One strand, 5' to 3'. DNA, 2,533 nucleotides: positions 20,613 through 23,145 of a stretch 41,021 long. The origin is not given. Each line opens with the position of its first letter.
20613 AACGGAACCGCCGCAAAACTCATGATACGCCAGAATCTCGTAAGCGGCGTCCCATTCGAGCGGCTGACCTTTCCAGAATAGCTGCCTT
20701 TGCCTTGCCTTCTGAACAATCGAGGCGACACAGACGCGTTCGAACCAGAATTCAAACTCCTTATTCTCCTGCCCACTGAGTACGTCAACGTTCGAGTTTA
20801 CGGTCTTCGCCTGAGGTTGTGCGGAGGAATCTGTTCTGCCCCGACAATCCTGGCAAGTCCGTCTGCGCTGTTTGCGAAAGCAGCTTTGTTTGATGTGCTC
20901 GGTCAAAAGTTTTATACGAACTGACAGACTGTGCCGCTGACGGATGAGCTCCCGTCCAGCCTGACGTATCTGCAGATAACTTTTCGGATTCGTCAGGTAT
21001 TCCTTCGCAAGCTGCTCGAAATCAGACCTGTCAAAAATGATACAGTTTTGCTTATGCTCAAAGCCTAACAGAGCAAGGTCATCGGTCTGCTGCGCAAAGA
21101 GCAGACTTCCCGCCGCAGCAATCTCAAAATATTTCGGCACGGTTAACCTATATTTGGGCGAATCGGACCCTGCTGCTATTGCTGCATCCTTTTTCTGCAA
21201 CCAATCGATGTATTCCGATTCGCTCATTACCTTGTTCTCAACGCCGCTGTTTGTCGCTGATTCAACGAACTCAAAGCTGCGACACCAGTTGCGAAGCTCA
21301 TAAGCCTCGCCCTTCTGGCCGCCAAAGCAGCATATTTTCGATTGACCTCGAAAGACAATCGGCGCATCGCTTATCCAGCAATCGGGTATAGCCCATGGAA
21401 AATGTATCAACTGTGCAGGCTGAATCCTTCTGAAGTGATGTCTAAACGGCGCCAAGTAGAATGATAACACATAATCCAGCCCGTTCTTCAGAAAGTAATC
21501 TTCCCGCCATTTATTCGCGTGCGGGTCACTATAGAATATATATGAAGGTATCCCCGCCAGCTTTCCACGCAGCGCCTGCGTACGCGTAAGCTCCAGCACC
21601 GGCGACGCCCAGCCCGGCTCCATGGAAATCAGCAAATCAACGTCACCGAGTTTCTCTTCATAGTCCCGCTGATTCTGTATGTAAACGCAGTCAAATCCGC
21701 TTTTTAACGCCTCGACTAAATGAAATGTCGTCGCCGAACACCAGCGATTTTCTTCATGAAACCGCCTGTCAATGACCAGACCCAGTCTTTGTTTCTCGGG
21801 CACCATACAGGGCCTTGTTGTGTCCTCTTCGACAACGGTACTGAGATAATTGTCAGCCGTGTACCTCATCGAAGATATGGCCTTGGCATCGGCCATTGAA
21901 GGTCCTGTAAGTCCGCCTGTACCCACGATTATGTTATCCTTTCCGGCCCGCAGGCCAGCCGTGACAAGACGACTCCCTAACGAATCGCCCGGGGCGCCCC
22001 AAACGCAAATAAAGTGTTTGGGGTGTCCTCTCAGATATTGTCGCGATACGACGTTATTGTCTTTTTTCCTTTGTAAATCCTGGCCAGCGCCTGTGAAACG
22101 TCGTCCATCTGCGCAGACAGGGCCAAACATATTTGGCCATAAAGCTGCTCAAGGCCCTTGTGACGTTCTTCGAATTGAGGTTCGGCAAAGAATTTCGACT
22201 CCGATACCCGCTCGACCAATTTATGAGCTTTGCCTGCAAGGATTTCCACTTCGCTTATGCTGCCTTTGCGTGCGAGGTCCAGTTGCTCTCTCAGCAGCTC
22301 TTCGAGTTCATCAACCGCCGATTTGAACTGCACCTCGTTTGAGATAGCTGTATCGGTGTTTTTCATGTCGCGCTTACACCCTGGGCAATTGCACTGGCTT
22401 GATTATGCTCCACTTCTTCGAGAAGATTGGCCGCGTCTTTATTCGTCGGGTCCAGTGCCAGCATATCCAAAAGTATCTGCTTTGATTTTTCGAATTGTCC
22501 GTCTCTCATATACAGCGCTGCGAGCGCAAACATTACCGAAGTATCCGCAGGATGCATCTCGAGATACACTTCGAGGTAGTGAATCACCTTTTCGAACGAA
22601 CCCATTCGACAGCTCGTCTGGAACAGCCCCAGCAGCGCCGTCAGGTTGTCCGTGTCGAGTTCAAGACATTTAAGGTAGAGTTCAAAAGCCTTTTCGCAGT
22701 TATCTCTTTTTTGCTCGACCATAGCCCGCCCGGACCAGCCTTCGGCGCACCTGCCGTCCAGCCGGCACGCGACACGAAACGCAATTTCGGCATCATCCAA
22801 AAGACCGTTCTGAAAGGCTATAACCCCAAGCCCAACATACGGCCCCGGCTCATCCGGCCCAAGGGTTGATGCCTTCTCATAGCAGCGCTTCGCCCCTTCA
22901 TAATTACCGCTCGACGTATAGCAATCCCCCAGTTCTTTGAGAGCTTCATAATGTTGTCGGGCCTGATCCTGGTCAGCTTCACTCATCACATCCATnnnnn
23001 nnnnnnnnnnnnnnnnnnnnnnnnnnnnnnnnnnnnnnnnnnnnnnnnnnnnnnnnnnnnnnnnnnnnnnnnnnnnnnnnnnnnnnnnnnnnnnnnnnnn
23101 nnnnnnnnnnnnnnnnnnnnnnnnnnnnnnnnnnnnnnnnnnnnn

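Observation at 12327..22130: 3,267-aa single ORF fusing about ten glycan-building domains, embedded in the late flagellar operon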

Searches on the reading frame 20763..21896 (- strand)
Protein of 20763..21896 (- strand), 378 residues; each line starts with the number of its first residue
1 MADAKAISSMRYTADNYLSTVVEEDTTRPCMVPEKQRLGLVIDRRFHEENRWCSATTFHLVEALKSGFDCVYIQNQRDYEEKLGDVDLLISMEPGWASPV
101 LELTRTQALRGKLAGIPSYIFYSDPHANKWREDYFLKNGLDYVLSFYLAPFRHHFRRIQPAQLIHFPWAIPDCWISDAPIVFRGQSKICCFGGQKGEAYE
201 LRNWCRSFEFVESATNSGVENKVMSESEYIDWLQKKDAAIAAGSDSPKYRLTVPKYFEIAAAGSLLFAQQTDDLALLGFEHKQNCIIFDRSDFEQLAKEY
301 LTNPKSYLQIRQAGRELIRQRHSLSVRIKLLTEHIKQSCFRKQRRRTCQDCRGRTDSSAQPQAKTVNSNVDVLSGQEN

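Call 17: search_protein_families(library=pfam, proteins=[window:20763-21896:-], max_evalue=0.01)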
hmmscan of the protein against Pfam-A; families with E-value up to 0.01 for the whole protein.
window:20763-21896:- (378 aa): 1 family
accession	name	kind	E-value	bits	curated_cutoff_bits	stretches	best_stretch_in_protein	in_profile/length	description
PF13524.12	Glyco_trans_1_2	-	1.5e-10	41.6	25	1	224-331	35-142/144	Glycosyl transferase-like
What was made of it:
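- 20763..21803 (-): M1 (aa 110-456): small complete GT-B glycosyltransferase. The Pfam Glyco_trans_1_2 hit covers only its C-terminal half. It is the family's signature module. Pfam (call 17).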

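Call 20: find_related_loci(query=A1, collection=genome_contigs, flank=10000)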
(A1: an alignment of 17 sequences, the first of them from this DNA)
Query A1 (316 aa) in genome_contigs; peptide patterns used: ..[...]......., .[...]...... (x = any residue, [..] = any of these).
94 stretches matched a pattern; 15 encode a relative of the query (tblastn E <= 1e-3); 15 distinct loci.
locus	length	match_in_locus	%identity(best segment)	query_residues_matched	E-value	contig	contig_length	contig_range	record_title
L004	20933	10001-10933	82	3-313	4e-180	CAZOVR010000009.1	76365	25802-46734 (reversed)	MAG TPA_asm: uncultured Pirellulales bacterium isolate SRP214966_co5_136 genome assembly, contig: NODE_112_length_76365_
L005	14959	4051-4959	66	4-306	2e-141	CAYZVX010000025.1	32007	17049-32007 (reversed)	MAG TPA_asm: uncultured Acidiferrobacteraceae bacterium isolate SRP290908_co1_131 genome assembly, contig: NODE_1627_len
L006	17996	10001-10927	64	8-316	7e-140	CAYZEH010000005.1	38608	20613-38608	MAG TPA_asm: uncultured Pirellulales bacterium isolate SRP191223_co1_105 genome assembly, contig: NODE_732_length_38608_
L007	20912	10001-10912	59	4-307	2e-125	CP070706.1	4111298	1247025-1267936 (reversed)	MAG: Acidobacteriota bacterium isolate bin529 chromosome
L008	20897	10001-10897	56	6-304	5e-120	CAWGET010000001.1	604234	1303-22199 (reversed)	MAG: uncultured Melioribacteraceae bacterium isolate MFD01721.bin.1.80 genome assembly, contig: contig_17749, whole geno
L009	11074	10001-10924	55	5-312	3e-119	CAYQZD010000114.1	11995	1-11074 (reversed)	MAG TPA_asm: uncultured bacterium isolate SRP167671_co1_177 genome assembly, contig: NODE_6284_length_11995_cov_6.671859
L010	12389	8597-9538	54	3-316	6e-117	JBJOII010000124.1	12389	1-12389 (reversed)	MAG: Verrucomicrobiota bacterium isolate sharkriverslough_2019_sw_WHONDRS-S19S_0042_F_bin.31 scaffold_891, whole genome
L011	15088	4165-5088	50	8-314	5e-110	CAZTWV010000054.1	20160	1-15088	MAG TPA_asm: uncultured Anaerolineales bacterium isolate SRP141376_co3_323 genome assembly, contig: NODE_7227_length_201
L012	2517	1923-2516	77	3-200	2e-111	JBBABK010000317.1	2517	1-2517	MAG: Phycisphaerae bacterium isolate SO_2017_LW1_18 NODE_58802_length_2517_cov_0.774477_LW64-88_2017, whole genome shotg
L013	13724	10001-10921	59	1-307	2e-130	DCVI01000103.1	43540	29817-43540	MAG TPA_asm: Syntrophaceae bacterium UBA2192 UBA2192_contig_31205, whole genome shotgun sequence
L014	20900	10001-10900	49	8-306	2e-101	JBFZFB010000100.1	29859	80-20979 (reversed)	MAG: Lentisphaerota bacterium isolate PPR_0604 PPR_0604.fa_k121_186713, whole genome shotgun sequence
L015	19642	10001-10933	47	4-312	5e-96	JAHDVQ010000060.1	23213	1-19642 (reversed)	MAG: Vicinamibacteraceae bacterium isolate ACI2 NODE_3103_length_23213_cov_11.411650, whole genome shotgun sequence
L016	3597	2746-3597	50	4-289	2e-95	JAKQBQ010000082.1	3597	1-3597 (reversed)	MAG: Methanobacteriota archaeon isolate USCA_metabat.130 k141_1779194, whole genome shotgun sequence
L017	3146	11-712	51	79-306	8e-82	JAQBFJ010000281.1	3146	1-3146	MAG: Verrucomicrobiota bacterium isolate MAG_440_bin-02 440_bin-02_ctg-281, whole genome shotgun sequence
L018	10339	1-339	75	201-313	9e-53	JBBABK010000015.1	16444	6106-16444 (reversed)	MAG: Phycisphaerae bacterium isolate SO_2017_LW1_18 NODE_2778_length_16444_cov_0.853527_LW64-88_2017, whole genome shotg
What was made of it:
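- No cultured organism carries the gene in the pattern-limited genome scan (call 20).
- Tried and rejected: Genome scan for M1: only MAGs, no cultured organism (call 20).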

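Call 37: search_protein_families(library=pfam, proteins=[L007:3-1529:+, L007:2282-5773:+, L007:7009-8571:+, L007:6310-8394:-, L007:8520-9335:+, L007:9332-9985:+, L007:12070-13407:-, L007:13999-16179:-, L007:16305-18752:+, L007:19875-20858:-], max_evalue=0.0001)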
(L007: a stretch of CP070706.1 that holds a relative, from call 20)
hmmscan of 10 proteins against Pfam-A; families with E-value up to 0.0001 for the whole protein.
L007:3-1529:+ (508 aa): 3 families
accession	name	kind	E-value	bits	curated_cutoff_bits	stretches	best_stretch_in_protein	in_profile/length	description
PF01553.26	Acyltransferase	-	2.3e-21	76.4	23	1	319-446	3-132/132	Acyltransferase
PF00550.31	PP-binding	-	8.8e-08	32.7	20.8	1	183-245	2-65/67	Phosphopantetheine attachment site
PF13193.12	AMP-binding_C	-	3.7e-05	25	24.5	0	58-144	2-76/76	AMP-binding enzyme C-terminal domain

L007:2282-5773:+ (1163 aa): 3 families
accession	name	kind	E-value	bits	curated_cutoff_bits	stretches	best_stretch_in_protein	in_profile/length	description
PF00873.25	ACR_tran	-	4.4e-150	501.9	28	1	179-1055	97-984/1021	AcrB/AcrD/AcrF family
PF03176.21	MMPL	-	9.2e-10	38.4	20.5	1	353-559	86-297/333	MMPL family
PF02355.23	SecD_SecF_C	-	5.7e-06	26.3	20.5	0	939-1059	36-157/189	Protein export membrane protein SecD/SecF, C-terminal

L007:7009-8571:+ (520 aa): 2 families
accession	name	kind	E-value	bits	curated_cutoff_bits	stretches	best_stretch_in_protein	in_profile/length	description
PF02781.21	G6PD_C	-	8.8e-110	366.8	27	1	217-506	1-296/296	Glucose-6-phosphate dehydrogenase, C-terminal domain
PF00479.28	G6PD_N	-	3.6e-60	204.2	22.1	1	31-215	2-183/183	Glucose-6-phosphate dehydrogenase, NAD binding domain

L007:6310-8394:- (694 aa): 0 families

L007:8520-9335:+ (271 aa): 2 families
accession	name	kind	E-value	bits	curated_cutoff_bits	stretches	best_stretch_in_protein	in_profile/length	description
PF03446.21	NAD_binding_2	-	1.8e-45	155.3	21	1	29-194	2-159/161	NAD binding domain of 6-phosphogluconate dehydrogenase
PF00393.24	6PGD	-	6.7e-09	36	27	1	201-228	1-28/290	6-phosphogluconate dehydrogenase, C-terminal domain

L007:9332-9985:+ (217 aa): 2 families
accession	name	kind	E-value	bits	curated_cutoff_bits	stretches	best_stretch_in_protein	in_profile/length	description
PF13578.12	Methyltransf_24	-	2.1e-20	74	26.3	1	73-176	1-104/105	Methyltransferase domain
PF04989.18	RMNT_CmcI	-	9e-05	22.7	23.2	0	64-178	28-149/206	Rhamnosyl O-methyltransferase/CmcI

L007:12070-13407:- (445 aa): 3 families
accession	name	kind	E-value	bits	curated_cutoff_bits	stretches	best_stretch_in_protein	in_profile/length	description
PF11104.14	PilM_2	-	1.7e-69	234.8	27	1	112-405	1-292/340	Type IV pilus assembly protein PilM;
PF14450.12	FtsA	-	5e-10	40.3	31.8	1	292-404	1-96/127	Cell division protein FtsA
PF06723.19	MreB_Mbl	-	5.4e-06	25.9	27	0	269-328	128-184/327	MreB/Mbl protein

L007:13999-16179:- (726 aa): 8 families
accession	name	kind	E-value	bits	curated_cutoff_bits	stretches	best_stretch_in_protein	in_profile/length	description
PF13328.12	HD_4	-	6e-50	169.5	27.2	1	26-178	1-155/156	HD domain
PF04607.23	RelA_SpoT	-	3.4e-42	143.7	27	1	238-348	1-112/113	Region found in RelA / SpoT proteins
PF02824.27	TGS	-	7.6e-26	90.4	22.2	1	390-449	1-60/60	TGS domain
PF13291.12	ACT_4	-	7.1e-17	62.3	27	1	640-716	3-80/80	ACT domain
PF19296.4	RelA_AH_RIS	-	1.5e-13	51.6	23.8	1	462-621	3-178/185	RelA/SpoT, AH and RIS domains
PF01842.31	ACT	-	3.4e-13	49.6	27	1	646-709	3-65/66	ACT domain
PF01966.28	HD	-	1e-11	45.6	22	1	45-147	1-116/116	HD domain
PF22629.2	ACT_AHAS_ss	-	1.6e-05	25.4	27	1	646-712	1-66/67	AHAS small subunit-like ACT domain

L007:16305-18752:+ (815 aa): 0 families

L007:19875-20858:- (327 aa): 0 families
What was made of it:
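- The M1-M4 core, with a separate MTase_24, sits in a non-flagellar neighbourhood in an Acidobacteriota chromosome (L007, call 37). The M1-M4 core occurs outside flagellar loci (call 37).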

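Call 41: predict_structure(alignment_id=A1)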
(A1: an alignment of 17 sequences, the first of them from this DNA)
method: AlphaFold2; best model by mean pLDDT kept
length: 316 residues; sequences in the alignment: 17
mean_pLDDT: 92.1   pTM: 0.89
mean pLDDT of the five models: 92.1, 91.5, 90.2, 90.1, 88.7
residues with pLDDT >= 90: 242; 70-90: 64; 50-70: 9; < 50: 1
segments of 3 or more residues with pLDDT < 50: none
pLDDT, mean of each block of 10 residues (from residue 1): 85 93 89 96 98 96 91 96 96 80 96 92 91 95 95 95 85 96 74 84 95 82 89 96 94 97 98 97 98 97 96 80
secondary structure, 60 per line:
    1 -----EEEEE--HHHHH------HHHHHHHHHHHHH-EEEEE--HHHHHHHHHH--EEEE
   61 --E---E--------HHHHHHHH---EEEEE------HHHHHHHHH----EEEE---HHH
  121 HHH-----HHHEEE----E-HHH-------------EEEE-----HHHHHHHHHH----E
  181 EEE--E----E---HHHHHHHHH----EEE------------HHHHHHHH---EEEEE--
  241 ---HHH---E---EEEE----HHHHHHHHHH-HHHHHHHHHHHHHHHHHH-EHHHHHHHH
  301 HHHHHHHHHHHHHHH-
elements in order: E6-10 H13-17 H24-36 E38-42 H45-54 E57-60 H76-83 E87-91 H98-106 E111-114 H118-123 E132-134 E157-160 H166-175 E180-183 H195-203 E208-210 H223-230 E234-238 E254-257 H262-271 H273-290 H293-315
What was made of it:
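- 20763..21803 (-): AlphaFold2 pLDDT 92 (call 41).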

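Call 43: fold_search(model_id=the predicted structure, library=pdb)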
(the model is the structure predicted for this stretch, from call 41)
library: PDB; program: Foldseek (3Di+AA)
matches with E <= 10: 1432; with E <= 0.001: 131
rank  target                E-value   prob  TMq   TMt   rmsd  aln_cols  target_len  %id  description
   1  7qsg_A                8.8e-10  1.00  0.65  0.56   5.4       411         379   12  Methylmannose polysaccharide mannosyltransferase from M. hassiacum (released 2023-01-25)
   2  7qsg_B                3.5e-08  1.00  0.57  0.59   6.8       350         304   12  Methylmannose polysaccharide mannosyltransferase from M. hassiacum (released 2023-01-25)
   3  8dvz                  3.9e-08  1.00  0.54  0.48   7.9       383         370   11  Structure of the Campylobacter concisus glycosyltransferase PglA R282V variant (released 2024-01-17)
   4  6tvp_B                7.3e-08  1.00  0.63  0.53   6.0       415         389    9  Structure of Mycobacterium smegmatis alpha-maltose-1-phosphate synthase GlgM (released 2020-04-22)
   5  8dqd                  1.3e-07  1.00  0.54  0.48   8.1       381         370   11  Structure of the Campylobacter concisus glycosyltransferase PglA (released 2024-01-17)
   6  2x6q_B                1.3e-07  1.00  0.64  0.51   6.0       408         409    7  Crystal structure of trehalose synthase TreT from P.horikoshi (released 2010-10-13)
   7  6tvp_A                2.2e-07  1.00  0.58  0.49   7.8       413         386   10  Structure of Mycobacterium smegmatis alpha-maltose-1-phosphate synthase GlgM (released 2020-04-22)
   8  8dvw                  2.5e-07  1.00  0.54  0.47   8.0       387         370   12  Structure of the Campylobacter concisus glycosyltransferase PglA R203Q (released 2024-01-17)
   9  3oka_A                4.0e-07  1.00  0.58  0.50   7.6       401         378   12  Crystal structure of Corynebacterium glutamicum PimB' in complex with GDP-Man (triclinic crystal form) (released 2010-09-15)
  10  2x6q_A                4.6e-07  1.00  0.64  0.52   5.8       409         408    7  Crystal structure of trehalose synthase TreT from P.horikoshi (released 2010-10-13)
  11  8vrf_B                4.9e-07  1.00  0.51  0.37   9.3       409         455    9  Sucrose-phosphate synthase-like protein from Leishmania major (released 2025-08-13)
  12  4n9w                  5.5e-07  1.00  0.51  0.46   7.7       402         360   11  Crystal structure of phosphatidyl mannosyltransferase PimA (released 2014-11-12)
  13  8uag                  6.2e-07  1.00  0.56  0.41   8.4       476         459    8  Sucrose-phosphate synthase-like protein from Leishmania major (released 2024-12-18)
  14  4xsp_A                6.6e-07  1.00  0.62  0.55   7.0       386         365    9  Crystal structure of Anabaena Alr3699/HepE in complex with UDP (released 2016-01-13)
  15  2x6r_A                9.0e-07  1.00  0.63  0.50   6.0       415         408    7  Crystal structure of trehalose synthase TreT from P.horikoshi produced by soaking in trehalose (released 2010-10-13)
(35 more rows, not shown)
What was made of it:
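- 20763..21803 (-): Foldseek top PDB hits are ManT 7qsg, PglA, GlgM and PimA/B (call 43).
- On Multi-module GT polymerases of ABC-transporter-dependent pathways (WbdA/WbbB type): Seven GT modules (calls 17, 43).
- On GT-B glycosyltransferases: M1, M4 (GT4-like), M8 (GT9): M1: AlphaFold2 model matches GT4 structures with TM up to 0.65 and probability 1.00 (calls 41, 43).
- Checked: An AlphaFold2 model (pLDDT 92) is a complete compact GT-B fold (calls 41, 43).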

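Call 52: search_protein_representatives(alignment_id=A1)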
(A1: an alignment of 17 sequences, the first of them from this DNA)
Query: 17 sequences, 309 profile positions. Proteins with E-value up to 0.001 (for the whole library): 1599; up to 1e-10: 280; up to 1e-30: 62. The best 150 are listed.
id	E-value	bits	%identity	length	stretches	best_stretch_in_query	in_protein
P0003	3.2e-159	545.3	-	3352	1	2-308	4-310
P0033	3.1e-157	538.7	-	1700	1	1-308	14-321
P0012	2.6e-154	529.2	-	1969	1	3-305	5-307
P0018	4.4e-152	521.8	-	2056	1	1-308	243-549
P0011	2.5e-150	516.1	-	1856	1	3-309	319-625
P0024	3.7e-150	515.5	-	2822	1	2-308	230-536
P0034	2.0e-149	513.1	-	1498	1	2-309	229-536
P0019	1.3e-148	510.4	-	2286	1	2-309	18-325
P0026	4.8e-148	508.6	-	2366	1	2-309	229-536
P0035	4.4e-143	492.3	-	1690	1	2-308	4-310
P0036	1.1e-142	491.0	-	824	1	1-306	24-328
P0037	3.3e-142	489.4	-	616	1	3-304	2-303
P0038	2.2e-139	480.1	-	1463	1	2-307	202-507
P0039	3.2e-139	479.6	-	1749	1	2-308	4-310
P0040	2.5e-135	466.8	-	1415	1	3-306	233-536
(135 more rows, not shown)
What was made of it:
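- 20763..21803 (-): 62 clusters at E<=1e-30 among 1.84e9 representatives (call 52).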

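Call 63: search_protein_families(library=pfam, proteins=[L018:3370-6786:+], max_evalue=0.001)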
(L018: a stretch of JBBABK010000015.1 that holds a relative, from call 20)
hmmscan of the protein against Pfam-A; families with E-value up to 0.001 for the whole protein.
L018:3370-6786:+ (1139 aa): 9 families
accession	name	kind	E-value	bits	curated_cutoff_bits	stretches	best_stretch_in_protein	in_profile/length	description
PF00535.33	Glycos_transf_2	-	5.4e-65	218.8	23.3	2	743-906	1-164/168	Glycosyl transferase family 2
PF13692.12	Glyco_trans_1_4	-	1.7e-24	87.2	27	1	549-686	2-142/142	Glycosyl transferases group 1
PF10111.15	Glyco_tranf_2_2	-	1e-22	81.4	27.3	2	17-113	1-100/276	Glycosyltransferase like family 2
PF13641.12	Glyco_tranf_2_3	-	1.1e-21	78.4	27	2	14-221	1-207/230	Glycosyltransferase like family 2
PF13632.12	Glyco_trans_2_3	-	1.7e-07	31.7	27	0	823-937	1-116/198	Glycosyl transferase family group 2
PF13524.12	Glyco_trans_1_2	-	1.9e-07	31.6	25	1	579-706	10-134/144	Glycosyl transferase-like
PF00534.26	Glycos_transf_1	-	2.8e-07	30.7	26.4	1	545-699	12-171/172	Glycosyl transferases group 1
PF13704.12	Glyco_tranf_2_4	-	0.00018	22.4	27.5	0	749-836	1-87/98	Glycosyl transferase family 2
PF03071.21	GNT-I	-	0.00093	18.5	25.4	0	10-78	89-155/434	GNT-I family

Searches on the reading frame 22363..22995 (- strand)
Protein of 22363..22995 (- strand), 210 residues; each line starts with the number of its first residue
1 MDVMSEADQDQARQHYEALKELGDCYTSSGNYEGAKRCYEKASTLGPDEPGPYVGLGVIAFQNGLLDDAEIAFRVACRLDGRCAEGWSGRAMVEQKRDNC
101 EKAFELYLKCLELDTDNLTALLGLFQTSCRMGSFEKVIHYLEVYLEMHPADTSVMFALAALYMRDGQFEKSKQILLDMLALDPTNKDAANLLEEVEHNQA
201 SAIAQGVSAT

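Call 6: search_protein_families(library=ncbifam, proteins=[window:22363-22995:-], max_evalue=0.00001)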
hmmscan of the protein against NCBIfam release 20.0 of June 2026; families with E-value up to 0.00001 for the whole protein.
window:22363-22995:- (210 aa): 11 families
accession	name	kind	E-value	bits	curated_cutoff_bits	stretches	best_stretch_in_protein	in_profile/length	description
TIGR02917.1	PEP_TPR_lipo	equivalog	4.5e-18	64.5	312.2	1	47-196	462-611/899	XrtA/PEP-CTERM system TPR-repeat protein PrsT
TIGR02552.1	LcrH_SycD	equivalog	1.3e-13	50.8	104.8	2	16-78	52-114/136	SycD/LcrH family type III secretion system chaperone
NF008757.0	PRK11788.1-5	equivalog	5.2e-12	45.6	363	1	59-199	189-329/388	lipopolysaccharide assembly protein LapB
TIGR02521.1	type_IV_pilW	equivalog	2.8e-11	43.4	154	1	12-150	61-201/234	type IV pilus biogenesis/stability protein PilW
NF040959.1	MamA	equivalog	4.9e-11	42.4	200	1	95-185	82-172/204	magnetosome protein MamA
NF033920.0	C39_PA2778_fam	equivalog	5.8e-09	35.7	150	0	26-112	166-252/255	PA2778 family cysteine peptidase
TIGR00540.1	TPR_hemY_coli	hypoth_equivalog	6.2e-08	31.8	142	1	97-201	274-375/385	heme biosynthesis-associated TPR protein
TIGR03939.1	PGA_TPR_OMP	equivalog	5.4e-07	28.2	366.65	1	100-191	102-193/800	poly-beta-1,6 N-acetyl-D-glucosamine export porin PgaA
NF052415.1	T3SS_chap_SctY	equivalog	3e-06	27.7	70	0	148-192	2-46/106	type III secretion apparatus assembly chaperone SctY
NF052400.1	M48_BAM_BepA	equivalog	7.5e-06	25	570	0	89-201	312-424/483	beta-barrel assembly-enhancing protease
TIGR00990.1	3a0801s09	subfamily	8.3e-06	24.7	757.25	0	30-78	413-461/615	mitochondrial import receptor subunit TOM70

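Call 63: search_protein_families(library=pfam, proteins=[window:22363-22995:-], max_evalue=0.001)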
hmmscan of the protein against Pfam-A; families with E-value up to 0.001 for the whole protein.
window:22363-22995:- (210 aa): 20 families
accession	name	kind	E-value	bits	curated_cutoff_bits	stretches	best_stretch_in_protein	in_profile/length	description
PF07719.23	TPR_2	-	7.7e-21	72.9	27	1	17-48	2-33/34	Tetratricopeptide repeat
PF13428.12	TPR_14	-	1.1e-17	63.1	23.5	0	17-57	2-42/44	Tetratricopeptide repeat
PF14559.12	TPR_19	-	3.4e-17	63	25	1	132-192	5-65/68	Tetratricopeptide repeat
PF00515.34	TPR_1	-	9.8e-16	57.3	27.8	1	17-48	2-33/34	Tetratricopeptide repeat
PF13181.12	TPR_8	-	4.5e-14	51.8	25.7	0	21-45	6-30/34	Tetratricopeptide repeat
PF13431.12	TPR_17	-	1.2e-13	50.6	24.4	0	142-173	3-34/34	Tetratricopeptide repeat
PF13424.12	TPR_12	-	1.8e-11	44.5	30.1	0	18-79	5-74/77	Tetratricopeptide repeat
PF13432.12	TPR_16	-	1.5e-10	41.7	32.7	1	29-80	10-61/65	Tetratricopeptide repeat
PF13176.12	TPR_7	-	1.3e-09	37.8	27.9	0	18-51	1-34/36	Tetratricopeptide repeat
PF13414.12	TPR_11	-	2.9e-09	36.9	26.8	1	23-64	1-42/42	TPR repeat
PF13371.12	TPR_9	-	2.2e-08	34.4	35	0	132-191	9-68/73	Tetratricopeptide repeat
PF23914.1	TPR_CcmH_CycH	-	1.1e-07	32.2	42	0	56-152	56-155/158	Cytochrome c-type biogenesis protein H TPR domain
PF12895.13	ANAPC3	-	4.7e-06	27.2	27.2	0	134-192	5-62/82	Anaphase-promoting complex, cyclosome, subunit 3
PF25064.1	ARM_TT21_5th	-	2.3e-05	25.1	27.8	0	96-143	13-60/117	TT21 fifth ARM repeats domain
PF13174.12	TPR_6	-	8.2e-05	23.4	26.3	0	154-183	2-31/33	Tetratricopeptide repeat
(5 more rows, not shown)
